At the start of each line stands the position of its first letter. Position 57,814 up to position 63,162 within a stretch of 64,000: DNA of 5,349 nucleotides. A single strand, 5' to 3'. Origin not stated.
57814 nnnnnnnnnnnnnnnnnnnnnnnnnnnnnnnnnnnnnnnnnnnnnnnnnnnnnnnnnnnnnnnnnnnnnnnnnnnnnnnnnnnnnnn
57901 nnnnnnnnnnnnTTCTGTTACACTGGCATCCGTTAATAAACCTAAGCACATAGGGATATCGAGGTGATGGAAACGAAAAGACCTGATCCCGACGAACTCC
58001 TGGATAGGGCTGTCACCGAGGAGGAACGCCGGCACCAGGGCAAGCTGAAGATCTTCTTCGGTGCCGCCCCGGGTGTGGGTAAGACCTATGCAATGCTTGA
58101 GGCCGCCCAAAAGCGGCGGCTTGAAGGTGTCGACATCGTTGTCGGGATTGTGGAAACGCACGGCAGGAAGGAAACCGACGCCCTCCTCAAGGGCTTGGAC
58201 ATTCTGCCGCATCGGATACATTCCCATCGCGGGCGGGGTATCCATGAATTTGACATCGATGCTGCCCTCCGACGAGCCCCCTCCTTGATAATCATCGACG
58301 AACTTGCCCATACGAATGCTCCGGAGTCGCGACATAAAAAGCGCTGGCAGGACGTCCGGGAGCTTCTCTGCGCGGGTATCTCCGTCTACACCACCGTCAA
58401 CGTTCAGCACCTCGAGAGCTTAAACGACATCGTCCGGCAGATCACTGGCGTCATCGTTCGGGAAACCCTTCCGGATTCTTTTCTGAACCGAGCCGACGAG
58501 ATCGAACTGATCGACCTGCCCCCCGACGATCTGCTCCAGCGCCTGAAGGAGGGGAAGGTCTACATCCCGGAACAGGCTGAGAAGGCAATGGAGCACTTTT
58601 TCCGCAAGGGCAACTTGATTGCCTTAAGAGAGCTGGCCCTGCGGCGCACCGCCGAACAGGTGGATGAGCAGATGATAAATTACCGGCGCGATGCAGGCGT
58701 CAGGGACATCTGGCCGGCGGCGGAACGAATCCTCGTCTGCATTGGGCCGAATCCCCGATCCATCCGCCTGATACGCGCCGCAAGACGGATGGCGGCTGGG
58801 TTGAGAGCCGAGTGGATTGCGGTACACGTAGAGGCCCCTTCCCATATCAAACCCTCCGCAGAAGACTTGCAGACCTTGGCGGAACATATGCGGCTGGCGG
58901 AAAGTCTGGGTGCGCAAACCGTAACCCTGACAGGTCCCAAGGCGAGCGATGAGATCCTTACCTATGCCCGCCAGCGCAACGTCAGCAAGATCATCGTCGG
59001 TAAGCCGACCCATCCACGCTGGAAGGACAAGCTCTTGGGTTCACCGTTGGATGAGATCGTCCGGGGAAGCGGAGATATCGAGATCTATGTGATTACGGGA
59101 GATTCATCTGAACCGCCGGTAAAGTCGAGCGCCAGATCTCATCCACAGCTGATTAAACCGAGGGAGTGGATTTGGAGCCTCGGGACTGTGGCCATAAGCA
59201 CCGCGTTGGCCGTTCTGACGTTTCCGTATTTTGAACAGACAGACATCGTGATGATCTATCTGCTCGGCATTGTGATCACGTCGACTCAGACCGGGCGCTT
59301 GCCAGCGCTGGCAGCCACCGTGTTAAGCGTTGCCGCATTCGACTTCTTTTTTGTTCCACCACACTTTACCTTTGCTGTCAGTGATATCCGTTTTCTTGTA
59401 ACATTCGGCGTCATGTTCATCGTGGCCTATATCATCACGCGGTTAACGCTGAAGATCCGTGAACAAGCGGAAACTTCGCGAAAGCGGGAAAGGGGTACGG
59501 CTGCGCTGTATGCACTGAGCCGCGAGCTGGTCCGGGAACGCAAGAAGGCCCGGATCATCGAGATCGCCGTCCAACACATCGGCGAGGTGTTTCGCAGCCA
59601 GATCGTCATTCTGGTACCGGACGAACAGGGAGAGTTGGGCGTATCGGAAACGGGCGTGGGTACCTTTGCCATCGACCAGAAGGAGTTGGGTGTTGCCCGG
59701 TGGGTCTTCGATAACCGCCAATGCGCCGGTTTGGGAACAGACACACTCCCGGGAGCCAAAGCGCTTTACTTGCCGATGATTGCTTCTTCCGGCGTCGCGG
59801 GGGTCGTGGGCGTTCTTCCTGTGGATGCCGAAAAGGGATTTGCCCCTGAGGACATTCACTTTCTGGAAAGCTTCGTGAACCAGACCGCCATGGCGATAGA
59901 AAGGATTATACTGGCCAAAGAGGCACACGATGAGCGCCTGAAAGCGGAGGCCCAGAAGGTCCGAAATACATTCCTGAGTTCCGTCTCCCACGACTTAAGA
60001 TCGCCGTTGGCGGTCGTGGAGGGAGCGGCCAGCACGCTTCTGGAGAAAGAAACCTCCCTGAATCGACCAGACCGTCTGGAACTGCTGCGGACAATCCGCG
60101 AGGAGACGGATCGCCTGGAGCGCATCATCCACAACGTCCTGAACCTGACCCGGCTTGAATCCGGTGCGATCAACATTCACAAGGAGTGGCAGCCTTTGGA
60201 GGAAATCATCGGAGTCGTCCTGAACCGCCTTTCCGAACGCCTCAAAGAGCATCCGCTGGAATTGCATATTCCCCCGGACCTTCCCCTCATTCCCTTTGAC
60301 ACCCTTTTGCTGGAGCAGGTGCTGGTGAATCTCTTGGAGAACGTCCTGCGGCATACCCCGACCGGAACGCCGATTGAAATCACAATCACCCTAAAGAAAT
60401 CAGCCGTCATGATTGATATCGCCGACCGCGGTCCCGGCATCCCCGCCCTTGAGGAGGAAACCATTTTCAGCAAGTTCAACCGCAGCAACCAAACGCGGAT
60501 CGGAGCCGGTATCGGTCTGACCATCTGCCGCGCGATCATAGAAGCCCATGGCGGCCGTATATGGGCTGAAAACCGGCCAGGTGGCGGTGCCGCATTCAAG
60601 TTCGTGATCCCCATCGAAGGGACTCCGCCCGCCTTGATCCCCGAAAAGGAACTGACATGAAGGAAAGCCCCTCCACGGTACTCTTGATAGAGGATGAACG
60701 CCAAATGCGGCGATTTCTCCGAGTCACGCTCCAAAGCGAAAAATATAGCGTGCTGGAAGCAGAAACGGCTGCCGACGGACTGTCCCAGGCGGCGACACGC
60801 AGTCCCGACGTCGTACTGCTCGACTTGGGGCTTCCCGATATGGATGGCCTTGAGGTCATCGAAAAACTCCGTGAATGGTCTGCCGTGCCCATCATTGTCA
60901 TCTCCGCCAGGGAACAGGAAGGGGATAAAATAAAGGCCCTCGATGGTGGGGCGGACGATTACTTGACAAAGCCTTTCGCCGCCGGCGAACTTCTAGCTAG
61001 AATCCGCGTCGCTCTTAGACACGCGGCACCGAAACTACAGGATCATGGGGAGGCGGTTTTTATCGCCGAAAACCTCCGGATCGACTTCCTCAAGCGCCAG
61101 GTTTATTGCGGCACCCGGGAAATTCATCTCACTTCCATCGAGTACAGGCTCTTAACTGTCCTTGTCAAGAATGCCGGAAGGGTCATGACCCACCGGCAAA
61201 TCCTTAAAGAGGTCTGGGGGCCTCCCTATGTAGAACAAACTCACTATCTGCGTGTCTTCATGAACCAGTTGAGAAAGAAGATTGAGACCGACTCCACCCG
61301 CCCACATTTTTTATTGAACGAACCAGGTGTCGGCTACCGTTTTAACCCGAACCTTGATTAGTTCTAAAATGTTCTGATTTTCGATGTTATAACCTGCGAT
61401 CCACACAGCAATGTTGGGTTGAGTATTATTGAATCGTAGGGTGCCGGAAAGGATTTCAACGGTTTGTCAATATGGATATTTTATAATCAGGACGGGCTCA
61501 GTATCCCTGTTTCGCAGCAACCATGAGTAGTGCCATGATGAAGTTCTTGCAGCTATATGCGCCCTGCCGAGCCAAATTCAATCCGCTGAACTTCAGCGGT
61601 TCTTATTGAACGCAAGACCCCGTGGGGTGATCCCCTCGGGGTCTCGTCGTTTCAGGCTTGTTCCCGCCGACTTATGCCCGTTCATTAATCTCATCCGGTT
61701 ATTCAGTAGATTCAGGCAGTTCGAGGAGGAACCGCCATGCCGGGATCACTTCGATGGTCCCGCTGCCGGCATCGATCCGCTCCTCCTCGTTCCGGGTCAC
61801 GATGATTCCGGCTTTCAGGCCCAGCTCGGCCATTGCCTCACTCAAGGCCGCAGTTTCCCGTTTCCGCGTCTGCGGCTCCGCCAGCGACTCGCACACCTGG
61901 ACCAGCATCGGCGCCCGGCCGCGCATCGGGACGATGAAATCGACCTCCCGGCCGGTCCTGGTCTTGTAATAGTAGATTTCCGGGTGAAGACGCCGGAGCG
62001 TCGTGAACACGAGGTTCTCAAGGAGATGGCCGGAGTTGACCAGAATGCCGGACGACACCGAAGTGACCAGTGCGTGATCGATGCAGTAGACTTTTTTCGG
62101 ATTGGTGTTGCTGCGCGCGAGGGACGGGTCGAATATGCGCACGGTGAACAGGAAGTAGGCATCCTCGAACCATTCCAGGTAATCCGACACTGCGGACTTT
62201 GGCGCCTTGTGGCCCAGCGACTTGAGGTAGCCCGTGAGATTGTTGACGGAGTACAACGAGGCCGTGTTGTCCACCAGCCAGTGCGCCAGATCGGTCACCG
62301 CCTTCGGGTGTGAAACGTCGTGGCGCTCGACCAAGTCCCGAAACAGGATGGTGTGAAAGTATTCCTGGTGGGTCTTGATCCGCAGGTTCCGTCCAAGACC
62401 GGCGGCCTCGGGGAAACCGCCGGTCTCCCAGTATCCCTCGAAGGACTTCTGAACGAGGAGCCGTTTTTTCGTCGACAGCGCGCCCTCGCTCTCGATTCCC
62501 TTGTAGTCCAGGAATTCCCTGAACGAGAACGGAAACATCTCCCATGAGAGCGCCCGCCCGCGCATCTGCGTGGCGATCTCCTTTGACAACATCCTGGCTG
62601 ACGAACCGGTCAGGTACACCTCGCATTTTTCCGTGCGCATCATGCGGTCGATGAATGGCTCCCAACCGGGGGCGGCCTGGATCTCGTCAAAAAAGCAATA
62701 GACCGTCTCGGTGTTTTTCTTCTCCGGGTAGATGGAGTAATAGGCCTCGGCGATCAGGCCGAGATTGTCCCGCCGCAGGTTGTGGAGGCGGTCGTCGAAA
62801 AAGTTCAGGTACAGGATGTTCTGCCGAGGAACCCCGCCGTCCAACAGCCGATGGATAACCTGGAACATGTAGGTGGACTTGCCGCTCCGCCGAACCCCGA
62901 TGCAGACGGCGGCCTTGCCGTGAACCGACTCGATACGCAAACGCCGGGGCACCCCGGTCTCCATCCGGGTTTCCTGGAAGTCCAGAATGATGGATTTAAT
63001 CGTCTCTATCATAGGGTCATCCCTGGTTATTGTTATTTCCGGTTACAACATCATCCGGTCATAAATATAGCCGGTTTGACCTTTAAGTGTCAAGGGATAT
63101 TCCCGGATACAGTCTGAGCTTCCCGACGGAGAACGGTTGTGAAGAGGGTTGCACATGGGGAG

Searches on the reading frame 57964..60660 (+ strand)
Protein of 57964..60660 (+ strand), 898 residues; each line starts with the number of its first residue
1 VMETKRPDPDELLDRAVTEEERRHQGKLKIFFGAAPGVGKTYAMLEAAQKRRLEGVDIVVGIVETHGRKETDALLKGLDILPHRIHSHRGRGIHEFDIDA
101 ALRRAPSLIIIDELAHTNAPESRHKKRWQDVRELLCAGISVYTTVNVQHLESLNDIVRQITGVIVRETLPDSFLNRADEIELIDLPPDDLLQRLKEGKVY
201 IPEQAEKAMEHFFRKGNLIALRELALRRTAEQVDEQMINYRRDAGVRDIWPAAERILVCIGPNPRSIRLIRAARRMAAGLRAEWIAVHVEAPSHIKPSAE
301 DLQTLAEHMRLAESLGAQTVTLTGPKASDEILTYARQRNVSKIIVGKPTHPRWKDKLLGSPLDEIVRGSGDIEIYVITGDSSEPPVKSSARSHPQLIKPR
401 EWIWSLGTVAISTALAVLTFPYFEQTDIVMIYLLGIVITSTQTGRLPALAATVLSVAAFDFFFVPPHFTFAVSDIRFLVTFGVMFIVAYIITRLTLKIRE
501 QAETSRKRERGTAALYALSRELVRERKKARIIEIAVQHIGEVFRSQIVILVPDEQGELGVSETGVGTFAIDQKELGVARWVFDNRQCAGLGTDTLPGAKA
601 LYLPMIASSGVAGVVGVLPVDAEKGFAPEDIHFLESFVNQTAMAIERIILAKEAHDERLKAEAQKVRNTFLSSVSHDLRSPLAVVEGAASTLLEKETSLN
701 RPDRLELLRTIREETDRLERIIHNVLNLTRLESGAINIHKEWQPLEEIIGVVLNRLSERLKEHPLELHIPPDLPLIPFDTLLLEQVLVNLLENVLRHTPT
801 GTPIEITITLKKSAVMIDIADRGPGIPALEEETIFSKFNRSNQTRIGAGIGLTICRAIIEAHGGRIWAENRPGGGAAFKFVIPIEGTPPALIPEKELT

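Call 31: search_protein_families(library=ncbifam, proteins=[window:57964-60660:+], max_evalue=1e-8)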
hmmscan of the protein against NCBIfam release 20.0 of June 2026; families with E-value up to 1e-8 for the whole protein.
window:57964-60660:+ (898 aa): 71 families (the best 25 are shown)
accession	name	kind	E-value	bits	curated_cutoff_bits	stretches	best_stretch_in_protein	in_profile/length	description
NF007793.0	PRK10490.1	equivalog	8.8e-285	947.2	1123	1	3-888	4-886/895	two-component system sensor histidine kinase KdpD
NF038185.1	KdpD_non_kinase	exception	7.5e-113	377.5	550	1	6-378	3-371/373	KdpD-like non-kinase potassium sensor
NF006800.0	PRK09303.1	equivalog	1.8e-45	155.5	342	1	639-884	124-377/383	histidine kinase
NF046044.1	PnpS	equivalog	2.3e-41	142.1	400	1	663-883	166-390/390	two-component system histidine kinase PnpS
NF033092.0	HK_WalK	equivalog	2.5e-39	135.4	725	1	662-884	367-594/594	cell wall metabolism sensor histidine kinase WalK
TIGR02966.1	phoR_proteo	equivalog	1.1e-36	126.5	334.2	1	662-881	109-332/333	phosphate regulon sensor histidine kinase PhoR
NF008312.0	PRK11100.1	equivalog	1.2e-35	123.2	356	1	650-884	239-474/477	two-component system sensor histidine kinase CreC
NF041880.1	EPS_EpsF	equivalog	1.4e-34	119.4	900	1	657-883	265-492/492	response regulator EpsF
NF011874.0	PRK15347.1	equivalog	2.9e-34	118.3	852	1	661-889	391-620/921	two component system sensor kinase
TIGR02956.1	TMAO_torS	equivalog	6.2e-34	117.3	676.5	1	659-890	455-688/967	TMAO reductase system sensor histidine kinase/response regulator TorS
NF047874.1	MASE3_PAS_HK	subfamily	7e-34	117.6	560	1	660-885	391-626/655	MASE3 domain-containing sensor histidine kinase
TIGR01386.1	cztS_silS_copS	subfamily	4.7e-32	111.6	292.55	1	667-882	241-456/457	heavy metal sensor histidine kinase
NF007837.0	PRK10549.1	equivalog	2.5e-31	108.9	603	1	663-885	236-459/466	envelope stress sensor histidine kinase BaeS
NF012163.2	BaeS_SmeS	equivalog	2.6e-30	105.7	500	1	662-879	235-453/457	sensor histidine kinase efflux regulator BaeS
NF008468.0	PRK11360.1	equivalog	2.6e-30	105.4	646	1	670-885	399-609/616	two-component system sensor histidine kinase AtoS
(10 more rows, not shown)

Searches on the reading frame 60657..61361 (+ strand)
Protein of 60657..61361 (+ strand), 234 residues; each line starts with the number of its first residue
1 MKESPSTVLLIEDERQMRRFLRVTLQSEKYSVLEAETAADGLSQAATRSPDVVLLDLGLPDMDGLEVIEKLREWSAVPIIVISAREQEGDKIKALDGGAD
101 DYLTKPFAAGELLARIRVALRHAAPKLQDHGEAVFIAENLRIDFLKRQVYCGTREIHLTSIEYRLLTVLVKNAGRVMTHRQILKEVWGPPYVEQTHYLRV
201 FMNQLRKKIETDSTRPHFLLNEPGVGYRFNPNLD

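Call 31: search_protein_families(library=ncbifam, proteins=[window:60657-61361:+], max_evalue=1e-8)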
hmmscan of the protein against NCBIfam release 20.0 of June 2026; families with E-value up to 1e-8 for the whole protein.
window:60657-61361:+ (234 aa): 82 families (the best 25 are shown)
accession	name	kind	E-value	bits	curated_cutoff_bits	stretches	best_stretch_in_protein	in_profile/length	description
NF007820.0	PRK10529.1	equivalog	5.6e-88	294.1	325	1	7-230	3-224/225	two-component system response regulator KdpE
NF045944.1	ResRegRpaBCyano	equivalog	5.1e-54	183.1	330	1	9-229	1-227/229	response regulator transcription factor RpaB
NF040689.1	MtrAB_MtrA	equivalog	3.9e-53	180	300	1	8-228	1-217/219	MtrAB system response regulator MtrA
TIGR02154.1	PhoB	equivalog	4.3e-50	170.1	296.2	1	6-229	3-225/226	phosphate regulon transcriptional regulator PhoB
TIGR01387.1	cztR_silR_copR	subfamily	1.5e-47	162.1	279.2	1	8-227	1-216/218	heavy metal response regulator transcription factor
NF040534.1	resp_reg_YycF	equivalog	2.6e-47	161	340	1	7-228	2-226/231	response regulator YycF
NF041733.1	resp_reg_CseB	equivalog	2.7e-45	154.5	350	1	7-213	2-215/228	two-component system response regulator CseB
NF033117.2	vanR_ACDEGLN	exception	7.2e-45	153.3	350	1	8-228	1-224/226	VanR-ABDEGLN family response regulator transcription factor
NF008296.0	PRK11083.1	equivalog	6.4e-43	146.8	273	1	6-230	4-226/228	two-component system response regulator CreB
NF053854.1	RespRegPhoBBctds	equivalog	1.4e-41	142.4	270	1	8-230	1-225/225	two-component system response regulator PhoB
NF033120.0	vanR_FM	exception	1.1e-40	139.7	460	1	7-230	5-230/231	vancomycin resistance response regulator transcription factor, VanR-F/VanR-M family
NF045991.1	RespRegCtrARhodob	equivalog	4.2e-40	137.9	350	1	8-227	3-219/224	response regulator transcription factor CtrA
NF007928.2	PRK10643.1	equivalog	5.2e-39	134.1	330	1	8-215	3-207/216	two-component system response regulator PmrA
NF008078.0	PRK10816.1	equivalog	6.9e-39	133.7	336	1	8-230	3-221/223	two-component system response regulator PhoP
NF041734.1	resp_reg_RppA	equivalog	6e-38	130.5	250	1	8-230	3-228/229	two-component system response regulator RppA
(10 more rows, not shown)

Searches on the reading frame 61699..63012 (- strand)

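Call 31: search_protein_families(library=ncbifam, proteins=[window:61699-63012:-], max_evalue=1e-8)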
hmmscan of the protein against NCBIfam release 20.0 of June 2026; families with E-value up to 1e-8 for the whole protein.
window:61699-63012:- (437 aa): 0 families

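Call 85: search_protein_families(library=pfam, proteins=[window:61699-63012:-], max_evalue=0.0001)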
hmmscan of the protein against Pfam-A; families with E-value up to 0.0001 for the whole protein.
window:61699-63012:- (437 aa): 2 families
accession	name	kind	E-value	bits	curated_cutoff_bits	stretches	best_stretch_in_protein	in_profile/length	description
PF13173.12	AAA_14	-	8.6e-35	120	27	1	33-168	3-129/129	AAA domain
PF13635.12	DUF4143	-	2e-16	60.6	28.1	1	225-373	2-157/160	Domain of unknown function (DUF4143)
